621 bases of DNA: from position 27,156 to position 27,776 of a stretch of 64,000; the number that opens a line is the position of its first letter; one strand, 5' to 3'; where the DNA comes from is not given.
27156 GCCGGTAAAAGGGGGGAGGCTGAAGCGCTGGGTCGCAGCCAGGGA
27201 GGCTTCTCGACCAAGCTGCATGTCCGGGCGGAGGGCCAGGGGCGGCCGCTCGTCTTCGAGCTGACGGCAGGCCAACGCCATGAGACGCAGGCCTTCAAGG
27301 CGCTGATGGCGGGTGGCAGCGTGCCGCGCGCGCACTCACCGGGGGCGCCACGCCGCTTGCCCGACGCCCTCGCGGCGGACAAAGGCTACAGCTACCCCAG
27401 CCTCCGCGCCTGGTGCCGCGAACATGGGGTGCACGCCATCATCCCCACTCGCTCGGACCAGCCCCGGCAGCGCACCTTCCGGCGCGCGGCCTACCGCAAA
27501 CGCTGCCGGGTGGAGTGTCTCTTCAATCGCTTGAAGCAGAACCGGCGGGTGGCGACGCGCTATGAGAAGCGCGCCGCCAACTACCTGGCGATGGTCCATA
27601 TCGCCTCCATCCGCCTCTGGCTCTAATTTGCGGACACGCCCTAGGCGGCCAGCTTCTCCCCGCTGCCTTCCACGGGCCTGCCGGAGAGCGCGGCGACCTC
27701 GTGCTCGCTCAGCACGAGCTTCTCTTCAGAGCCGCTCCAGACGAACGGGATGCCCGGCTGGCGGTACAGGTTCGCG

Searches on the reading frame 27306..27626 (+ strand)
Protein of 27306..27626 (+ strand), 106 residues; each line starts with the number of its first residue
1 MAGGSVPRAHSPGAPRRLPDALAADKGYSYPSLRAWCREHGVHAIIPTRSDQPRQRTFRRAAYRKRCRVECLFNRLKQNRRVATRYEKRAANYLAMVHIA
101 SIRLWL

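Call 30: search_protein_families(library=pfam, proteins=[window:27306-27626:+], max_evalue=0.01)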
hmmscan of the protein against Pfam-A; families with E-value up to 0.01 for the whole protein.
window:27306-27626:+ (106 aa): 3 families
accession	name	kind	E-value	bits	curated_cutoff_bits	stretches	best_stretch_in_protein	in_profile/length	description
PF13586.12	DDE_Tnp_1_2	-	7.7e-13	49.1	29.2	1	22-106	1-85/86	Transposase DDE domain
PF01609.27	DDE_Tnp_1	-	1.2e-10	41.9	23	1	18-103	76-198/200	Transposase DDE domain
PF13359.12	DDE_Tnp_4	-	0.0023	18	24.8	1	20-100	76-153/158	DDE superfamily endonuclease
